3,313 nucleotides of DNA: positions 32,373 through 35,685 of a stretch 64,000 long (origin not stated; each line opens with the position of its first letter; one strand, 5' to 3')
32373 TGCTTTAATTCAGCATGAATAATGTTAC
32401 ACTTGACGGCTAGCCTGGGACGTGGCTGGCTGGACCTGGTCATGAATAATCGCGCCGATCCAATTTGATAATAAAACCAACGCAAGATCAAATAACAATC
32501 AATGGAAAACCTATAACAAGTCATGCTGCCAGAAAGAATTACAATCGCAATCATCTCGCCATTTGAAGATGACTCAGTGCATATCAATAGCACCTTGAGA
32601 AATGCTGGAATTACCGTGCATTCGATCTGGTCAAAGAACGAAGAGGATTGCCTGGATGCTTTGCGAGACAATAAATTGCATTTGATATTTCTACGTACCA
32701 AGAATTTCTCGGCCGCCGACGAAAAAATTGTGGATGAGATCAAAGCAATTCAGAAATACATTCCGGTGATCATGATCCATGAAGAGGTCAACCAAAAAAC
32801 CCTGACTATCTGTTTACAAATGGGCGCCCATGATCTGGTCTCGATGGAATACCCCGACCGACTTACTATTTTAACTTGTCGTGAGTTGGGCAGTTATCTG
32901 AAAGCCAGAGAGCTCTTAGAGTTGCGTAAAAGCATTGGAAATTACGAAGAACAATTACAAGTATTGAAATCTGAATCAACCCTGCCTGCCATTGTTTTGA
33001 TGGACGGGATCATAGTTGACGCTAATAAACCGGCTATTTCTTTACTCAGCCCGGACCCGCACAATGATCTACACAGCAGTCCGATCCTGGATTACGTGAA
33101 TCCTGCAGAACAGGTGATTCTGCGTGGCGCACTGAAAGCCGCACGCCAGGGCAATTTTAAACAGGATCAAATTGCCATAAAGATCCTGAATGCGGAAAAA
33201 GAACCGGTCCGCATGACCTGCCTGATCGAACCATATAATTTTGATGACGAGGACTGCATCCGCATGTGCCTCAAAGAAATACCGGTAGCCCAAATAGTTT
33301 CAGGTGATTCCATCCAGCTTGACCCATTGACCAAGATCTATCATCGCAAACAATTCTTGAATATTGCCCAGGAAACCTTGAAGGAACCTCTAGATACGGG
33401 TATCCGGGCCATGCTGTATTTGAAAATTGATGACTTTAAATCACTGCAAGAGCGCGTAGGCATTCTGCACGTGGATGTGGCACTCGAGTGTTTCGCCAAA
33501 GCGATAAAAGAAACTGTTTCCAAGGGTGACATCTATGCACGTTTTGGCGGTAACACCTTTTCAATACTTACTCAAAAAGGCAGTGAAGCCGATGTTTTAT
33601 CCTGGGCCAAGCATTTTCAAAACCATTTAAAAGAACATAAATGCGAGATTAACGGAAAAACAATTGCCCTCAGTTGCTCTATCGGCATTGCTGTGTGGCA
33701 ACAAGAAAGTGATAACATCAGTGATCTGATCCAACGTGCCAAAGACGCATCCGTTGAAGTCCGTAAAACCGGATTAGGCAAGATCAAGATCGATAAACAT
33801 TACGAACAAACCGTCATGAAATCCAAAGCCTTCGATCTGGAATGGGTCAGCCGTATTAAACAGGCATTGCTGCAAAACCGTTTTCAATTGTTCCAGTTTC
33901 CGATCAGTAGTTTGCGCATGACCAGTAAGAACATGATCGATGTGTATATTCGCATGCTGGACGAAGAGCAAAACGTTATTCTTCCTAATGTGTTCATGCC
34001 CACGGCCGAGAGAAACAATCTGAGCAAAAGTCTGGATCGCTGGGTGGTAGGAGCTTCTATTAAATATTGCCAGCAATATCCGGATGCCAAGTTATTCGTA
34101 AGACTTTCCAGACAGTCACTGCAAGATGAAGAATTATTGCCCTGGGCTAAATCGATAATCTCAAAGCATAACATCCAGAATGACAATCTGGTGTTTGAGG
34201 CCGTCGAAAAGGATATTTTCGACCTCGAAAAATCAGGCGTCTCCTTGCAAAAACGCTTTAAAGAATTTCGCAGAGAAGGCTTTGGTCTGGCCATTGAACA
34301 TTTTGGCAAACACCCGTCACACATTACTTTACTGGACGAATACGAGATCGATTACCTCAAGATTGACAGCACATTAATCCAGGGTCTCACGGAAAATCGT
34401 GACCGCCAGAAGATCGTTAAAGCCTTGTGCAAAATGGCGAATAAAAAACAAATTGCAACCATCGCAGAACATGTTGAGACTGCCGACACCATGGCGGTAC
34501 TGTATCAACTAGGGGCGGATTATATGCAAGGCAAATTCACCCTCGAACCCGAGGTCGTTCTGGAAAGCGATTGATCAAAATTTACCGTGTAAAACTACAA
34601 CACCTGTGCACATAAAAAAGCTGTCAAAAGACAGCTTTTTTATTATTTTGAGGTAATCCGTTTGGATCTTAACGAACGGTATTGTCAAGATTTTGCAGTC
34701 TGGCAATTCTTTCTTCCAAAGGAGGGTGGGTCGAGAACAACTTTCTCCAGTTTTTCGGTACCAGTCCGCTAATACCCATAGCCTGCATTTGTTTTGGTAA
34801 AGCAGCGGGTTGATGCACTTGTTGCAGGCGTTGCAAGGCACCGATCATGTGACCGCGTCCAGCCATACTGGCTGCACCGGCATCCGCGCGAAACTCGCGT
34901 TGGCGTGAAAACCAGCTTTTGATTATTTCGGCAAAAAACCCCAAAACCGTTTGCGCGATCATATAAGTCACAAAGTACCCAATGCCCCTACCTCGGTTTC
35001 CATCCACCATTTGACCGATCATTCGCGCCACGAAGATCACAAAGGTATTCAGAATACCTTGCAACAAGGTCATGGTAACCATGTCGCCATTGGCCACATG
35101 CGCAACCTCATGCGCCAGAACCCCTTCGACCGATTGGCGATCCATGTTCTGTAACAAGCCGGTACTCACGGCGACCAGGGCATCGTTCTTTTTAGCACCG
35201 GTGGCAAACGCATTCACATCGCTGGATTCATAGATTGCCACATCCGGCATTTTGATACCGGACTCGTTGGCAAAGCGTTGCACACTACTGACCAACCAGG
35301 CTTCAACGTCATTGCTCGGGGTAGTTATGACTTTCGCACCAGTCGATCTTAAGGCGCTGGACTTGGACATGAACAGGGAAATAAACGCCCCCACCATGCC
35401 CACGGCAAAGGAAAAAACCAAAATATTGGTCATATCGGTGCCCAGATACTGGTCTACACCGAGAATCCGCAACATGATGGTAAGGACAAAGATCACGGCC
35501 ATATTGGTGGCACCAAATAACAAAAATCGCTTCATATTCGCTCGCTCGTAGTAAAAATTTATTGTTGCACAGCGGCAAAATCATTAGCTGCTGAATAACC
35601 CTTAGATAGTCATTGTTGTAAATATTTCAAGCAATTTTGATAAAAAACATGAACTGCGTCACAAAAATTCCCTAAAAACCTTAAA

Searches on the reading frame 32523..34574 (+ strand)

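Call 70: search_protein_families(library=pfam, proteins=[window:32523-34574:+], max_evalue=0.0001)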
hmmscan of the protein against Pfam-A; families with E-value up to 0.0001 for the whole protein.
window:32523-34574:+ (683 aa): 2 families
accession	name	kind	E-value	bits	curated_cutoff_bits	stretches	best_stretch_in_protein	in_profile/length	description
PF00563.25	EAL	-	2.4e-48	165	31.3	1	444-676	3-236/236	EAL domain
PF00990.26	GGDEF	-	2.1e-24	86.5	23.8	1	266-417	3-158/161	Diguanylate cyclase, GGDEF domain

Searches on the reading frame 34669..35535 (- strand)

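Call 70: search_protein_families(library=pfam, proteins=[window:34669-35535:-], max_evalue=0.0001)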
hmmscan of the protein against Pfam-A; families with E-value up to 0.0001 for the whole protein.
window:34669-35535:- (288 aa): 2 families
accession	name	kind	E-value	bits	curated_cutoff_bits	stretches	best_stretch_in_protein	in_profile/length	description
PF01435.24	Peptidase_M48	-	2.8e-39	135.3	20.3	1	78-282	4-184/186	Peptidase family M48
PF05569.17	Peptidase_M56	-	6.7e-05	22.6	31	0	35-161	95-218/296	BlaR1 peptidase M56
